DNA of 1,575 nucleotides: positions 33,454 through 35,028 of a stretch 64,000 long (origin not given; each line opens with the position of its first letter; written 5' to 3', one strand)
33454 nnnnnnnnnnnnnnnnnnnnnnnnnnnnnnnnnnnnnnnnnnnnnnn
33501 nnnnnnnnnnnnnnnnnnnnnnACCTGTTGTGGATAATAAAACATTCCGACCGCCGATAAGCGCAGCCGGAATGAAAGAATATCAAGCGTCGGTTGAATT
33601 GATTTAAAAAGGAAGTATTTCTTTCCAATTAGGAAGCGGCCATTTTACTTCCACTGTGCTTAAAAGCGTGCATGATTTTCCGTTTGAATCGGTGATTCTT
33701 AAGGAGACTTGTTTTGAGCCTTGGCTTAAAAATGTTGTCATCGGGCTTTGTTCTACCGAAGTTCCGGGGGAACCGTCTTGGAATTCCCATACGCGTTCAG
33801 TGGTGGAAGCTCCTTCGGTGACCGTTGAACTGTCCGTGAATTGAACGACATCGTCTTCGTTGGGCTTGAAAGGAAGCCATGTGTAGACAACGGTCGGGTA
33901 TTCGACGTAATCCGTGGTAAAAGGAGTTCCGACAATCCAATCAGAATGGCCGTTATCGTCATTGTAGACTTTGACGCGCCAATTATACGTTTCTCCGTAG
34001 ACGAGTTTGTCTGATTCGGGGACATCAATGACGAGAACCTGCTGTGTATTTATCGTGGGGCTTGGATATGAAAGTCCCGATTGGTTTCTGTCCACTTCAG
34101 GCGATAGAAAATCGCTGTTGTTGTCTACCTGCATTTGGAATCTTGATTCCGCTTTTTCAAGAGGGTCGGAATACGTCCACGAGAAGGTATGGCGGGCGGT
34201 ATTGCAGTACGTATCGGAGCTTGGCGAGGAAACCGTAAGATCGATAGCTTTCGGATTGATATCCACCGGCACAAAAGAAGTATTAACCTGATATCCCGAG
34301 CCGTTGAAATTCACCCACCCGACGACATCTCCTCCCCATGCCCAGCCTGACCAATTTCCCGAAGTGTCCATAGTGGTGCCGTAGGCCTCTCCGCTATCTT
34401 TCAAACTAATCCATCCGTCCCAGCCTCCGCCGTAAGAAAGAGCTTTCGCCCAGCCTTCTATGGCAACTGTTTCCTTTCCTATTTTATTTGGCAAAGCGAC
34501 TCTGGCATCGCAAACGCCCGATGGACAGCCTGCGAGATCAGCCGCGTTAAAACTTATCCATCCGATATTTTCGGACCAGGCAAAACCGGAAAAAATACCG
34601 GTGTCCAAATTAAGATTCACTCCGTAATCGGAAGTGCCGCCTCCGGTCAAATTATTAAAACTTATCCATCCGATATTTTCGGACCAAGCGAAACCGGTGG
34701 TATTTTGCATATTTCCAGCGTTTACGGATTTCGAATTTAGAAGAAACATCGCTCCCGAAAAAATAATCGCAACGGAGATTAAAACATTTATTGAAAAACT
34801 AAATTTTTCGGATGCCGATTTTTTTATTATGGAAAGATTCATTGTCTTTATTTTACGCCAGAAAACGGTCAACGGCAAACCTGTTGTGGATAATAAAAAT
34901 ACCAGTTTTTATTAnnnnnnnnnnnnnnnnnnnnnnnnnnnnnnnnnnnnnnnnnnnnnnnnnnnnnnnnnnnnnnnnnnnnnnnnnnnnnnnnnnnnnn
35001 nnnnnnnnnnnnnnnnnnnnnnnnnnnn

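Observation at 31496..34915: Tandemly duplicated giant surface proteins that differ by a lectin-domain insertion, upstream of a four-gene minor-pilin operon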

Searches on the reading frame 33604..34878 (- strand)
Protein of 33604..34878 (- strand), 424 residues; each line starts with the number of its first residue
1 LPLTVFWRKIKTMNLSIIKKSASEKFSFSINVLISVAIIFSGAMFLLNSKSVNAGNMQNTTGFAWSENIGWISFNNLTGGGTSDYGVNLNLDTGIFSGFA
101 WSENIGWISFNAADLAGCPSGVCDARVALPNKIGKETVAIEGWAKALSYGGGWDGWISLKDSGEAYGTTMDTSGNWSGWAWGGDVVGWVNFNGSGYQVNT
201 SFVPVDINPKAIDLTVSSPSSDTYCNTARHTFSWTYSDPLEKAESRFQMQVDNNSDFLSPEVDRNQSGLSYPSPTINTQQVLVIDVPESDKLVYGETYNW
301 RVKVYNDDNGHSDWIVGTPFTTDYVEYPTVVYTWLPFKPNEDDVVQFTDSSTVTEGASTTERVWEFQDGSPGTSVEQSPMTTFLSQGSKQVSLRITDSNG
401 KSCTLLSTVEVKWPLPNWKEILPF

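Call 4: search_protein_families(library=pfam, proteins=[window:33604-34878:-], max_evalue=1)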
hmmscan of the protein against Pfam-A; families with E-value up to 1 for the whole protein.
window:33604-34878:- (424 aa): 5 families
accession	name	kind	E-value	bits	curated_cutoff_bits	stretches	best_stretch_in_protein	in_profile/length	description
PF18911.6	PKD_4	-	4.7e-09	36.6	27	1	340-411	15-83/85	PKD domain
PF25788.1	Ig_Rha78A_N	-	5.1e-06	27.1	27.4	1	213-321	3-100/105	Rha78A-like, N-terminal immunoglobulin domain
PF00801.26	PKD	-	0.0012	19.2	23.5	1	345-402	17-72/80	PKD domain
PF06051.17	DUF928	-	0.015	15.5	26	1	215-313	18-104/184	Domain of Unknown Function (DUF928)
PF06442.17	DHFR_2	-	0.55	10.6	25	1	175-203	32-62/78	R67 dihydrofolate reductase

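Call 6: search_protein_families(library=ncbifam, proteins=[window:33604-34878:-], max_evalue=1)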
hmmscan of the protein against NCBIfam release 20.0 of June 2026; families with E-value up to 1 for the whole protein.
window:33604-34878:- (424 aa): 1 family
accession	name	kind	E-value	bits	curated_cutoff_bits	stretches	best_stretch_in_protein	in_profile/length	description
NF041572.1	rhamnosid_Flavobac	equivalog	2.3e-05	22.7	1800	1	214-322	29-132/946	alpha-L-rhamnosidase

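Call 17: find_related_loci(query=A1, collection=genome_contigs, flank=7000)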
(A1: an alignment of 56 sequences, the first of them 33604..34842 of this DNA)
Query A1 (412 aa) in genome_contigs; peptide patterns used: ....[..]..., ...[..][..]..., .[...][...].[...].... (x = any residue, [..] = any of these).
600 stretches matched a pattern (row limit reached: there are more); 553 encode a relative of the query (tblastn E <= 1e-3); the best 80 are kept; 80 distinct loci.
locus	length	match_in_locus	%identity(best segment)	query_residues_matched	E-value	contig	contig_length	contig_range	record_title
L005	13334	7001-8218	45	21-412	3e-108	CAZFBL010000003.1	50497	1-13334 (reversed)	MAG TPA_asm: uncultured Candidatus Saccharibacteria bacterium isolate binchicken_co228_74 genome assembly, contig: NODE_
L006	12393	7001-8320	44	4-411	9e-102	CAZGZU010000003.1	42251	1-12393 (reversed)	MAG TPA_asm: uncultured Candidatus Saccharibacteria bacterium isolate binchicken_co178_102 genome assembly, contig: NODE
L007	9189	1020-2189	45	34-412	3e-88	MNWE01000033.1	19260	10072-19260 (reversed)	MAG: Parcubacteria group bacterium CG1_02_39_15 cg1_0.2_scaffold_4557_c, whole genome shotgun sequence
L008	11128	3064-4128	45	40-412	1e-85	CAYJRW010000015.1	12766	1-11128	MAG TPA_asm: uncultured Candidatus Saccharibacteria bacterium isolate ERP125453_co1_241 genome assembly, contig: NODE_54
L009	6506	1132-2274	42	47-411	2e-82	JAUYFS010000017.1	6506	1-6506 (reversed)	MAG: bacterium isolate C21_metabat.bin.27 C21_k141_359505, whole genome shotgun sequence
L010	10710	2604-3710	41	38-399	2e-80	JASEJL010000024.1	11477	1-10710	MAG: Patescibacteria group bacterium isolate Yes71-31 NODE_1256_length_11477_cov_33.106374, whole genome shotgun sequenc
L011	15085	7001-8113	43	20-408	3e-84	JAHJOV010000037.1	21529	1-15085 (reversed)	MAG: Patescibacteria group bacterium isolate Old_saline_planktonic.mb.43 Old_saline_plankto.mb.43_k141_843823, whole gen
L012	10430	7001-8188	37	20-412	6e-75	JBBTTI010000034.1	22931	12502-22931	MAG: Patescibacteria group bacterium isolate H14-bin043_1 H14_bin043_1_000000000034, whole genome shotgun sequence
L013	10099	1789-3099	39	5-411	4e-74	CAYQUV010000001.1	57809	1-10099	MAG TPA_asm: uncultured Candidatus Saccharibacteria bacterium isolate binchicken_co19_82 genome assembly, contig: NODE_5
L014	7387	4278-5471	37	20-412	4e-74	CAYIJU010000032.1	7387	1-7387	MAG TPA_asm: uncultured Candidatus Saccharibacteria bacterium isolate ERP119705_co20_288 genome assembly, contig: NODE_1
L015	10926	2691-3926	38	46-411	2e-73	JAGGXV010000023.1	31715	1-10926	MAG: bacterium isolate AUK161 PB_MBMC_115_c_000000000010, whole genome shotgun sequence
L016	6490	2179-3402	38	14-412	2e-73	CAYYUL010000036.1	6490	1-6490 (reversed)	MAG TPA_asm: uncultured Candidatus Saccharibacteria bacterium isolate SRP269290_co2_270 genome assembly, contig: NODE_17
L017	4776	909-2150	39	12-411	2e-73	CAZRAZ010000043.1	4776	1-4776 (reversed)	MAG TPA_asm: uncultured Gammaproteobacteria bacterium isolate binchicken_co191_93 genome assembly, contig: NODE_19079_le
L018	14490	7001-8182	37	6-411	1e-71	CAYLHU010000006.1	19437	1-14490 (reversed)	MAG TPA_asm: uncultured Candidatus Saccharibacteria bacterium isolate SRP178699_co1_502 genome assembly, contig: NODE_34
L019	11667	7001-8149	38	31-411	2e-71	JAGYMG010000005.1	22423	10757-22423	Bacterium isolate M55B113 5, whole genome shotgun sequence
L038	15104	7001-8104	37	40-412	4e-53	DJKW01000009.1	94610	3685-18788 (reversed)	MAG TPA_asm: Patescibacteria group bacterium UBA6532 UBA6532_contig_2185, whole genome shotgun sequence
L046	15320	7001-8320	33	3-411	2e-49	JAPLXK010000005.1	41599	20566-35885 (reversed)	MAG: Candidatus Nealsonbacteria bacterium isolate LacPavin_0920_SED2_MAG_39_9 LacPavin_0920_SED2_scaffold_525389, whole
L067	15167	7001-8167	37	20-411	2e-59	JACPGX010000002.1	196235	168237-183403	MAG: Candidatus Nealsonbacteria bacterium isolate NC_groundwater_399_Ag_B-0.1um_41_48 GD18-4_B1_scaffold_213888, whole g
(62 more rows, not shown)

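Call 24: predict_structure(alignment_id=A1)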
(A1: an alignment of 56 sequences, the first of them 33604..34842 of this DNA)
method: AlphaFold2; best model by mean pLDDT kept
length: 412 residues; sequences in the alignment: 56
mean_pLDDT: 88.1   pTM: 0.58
mean pLDDT of the five models: 88.1, 88.0, 87.4, 87.5, 87.3
residues with pLDDT >= 90: 279; 70-90: 85; 50-70: 36; < 50: 12
segments of 3 or more residues with pLDDT < 50: 1-3, 37-43
pLDDT, mean of each block of 10 residues (from residue 1): 49 75 88 59 69 94 67 86 93 92 93 93 92 80 83 87 94 91 90 77 85 83 94 98 97 98 97 92 96 95 96 85 97 97 89 98 98 98 93 96 79 73
secondary structure, 60 per line:
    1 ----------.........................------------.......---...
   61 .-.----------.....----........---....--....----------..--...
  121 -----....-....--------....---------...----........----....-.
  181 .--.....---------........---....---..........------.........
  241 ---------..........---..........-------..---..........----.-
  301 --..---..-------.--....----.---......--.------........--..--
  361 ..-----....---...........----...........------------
elements in order: H11-35 E48-54 E58-61 E74-78 E83-90 E94-97 H100-103 E126-129 E131-134 E143-146 E156-158 E163-170 E175-178 E184-188 E198-205 H209-212 E216-225 E232-240 E250-259 E263-272 E285-294 E320-323 E332-337 E347-354 E368-371 E375-385 E390-400

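Call 89: search_protein_families(library=pfam, proteins=[L046:5267-6355:+, L011:4848-6248:+, L018:4080-6395:+, L038:4754-6937:+, L067:6334-6990:+, L011:6281-6853:+, L046:6400-6996:+, L046:4904-5230:+], max_evalue=0.01)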
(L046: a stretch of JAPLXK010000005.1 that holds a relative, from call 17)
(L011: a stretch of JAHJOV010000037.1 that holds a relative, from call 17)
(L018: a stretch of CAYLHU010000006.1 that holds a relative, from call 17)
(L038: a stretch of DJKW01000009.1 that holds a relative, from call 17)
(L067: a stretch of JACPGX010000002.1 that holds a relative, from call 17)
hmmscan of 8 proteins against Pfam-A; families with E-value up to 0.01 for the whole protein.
L046:5267-6355:+ (362 aa): 0 families

L011:4848-6248:+ (466 aa): 0 families

L018:4080-6395:+ (771 aa): 2 families
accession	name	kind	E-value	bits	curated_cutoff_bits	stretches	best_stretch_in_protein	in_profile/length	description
PF04459.17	DUF512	-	0.00092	19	25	0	270-351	66-151/202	Protein of unknown function (DUF512)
PF14369.11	Zn_ribbon_19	-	0.003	18.1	30.8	0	405-418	20-33/35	zinc-ribbon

L038:4754-6937:+ (727 aa): 1 family
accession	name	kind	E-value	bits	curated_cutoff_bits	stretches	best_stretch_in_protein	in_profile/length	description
PF10102.14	DUF2341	-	4.7e-26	91.5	23.4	1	153-231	1-81/84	Domain of unknown function (DUF2341)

L067:6334-6990:+ (218 aa): 0 families

L011:6281-6853:+ (190 aa): 0 families

L046:6400-6996:+ (198 aa): 1 family
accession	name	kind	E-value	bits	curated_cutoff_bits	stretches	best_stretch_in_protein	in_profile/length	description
PF10502.14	Peptidase_S26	-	3e-16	60.3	22.9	1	47-192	20-164/168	Signal peptidase, peptidase S26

L046:4904-5230:+ (108 aa): 1 family
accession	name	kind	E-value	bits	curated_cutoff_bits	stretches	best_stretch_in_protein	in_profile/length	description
PF14933.11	CEP19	-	0.0032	18.3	27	1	50-101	68-119/151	CEP19-like protein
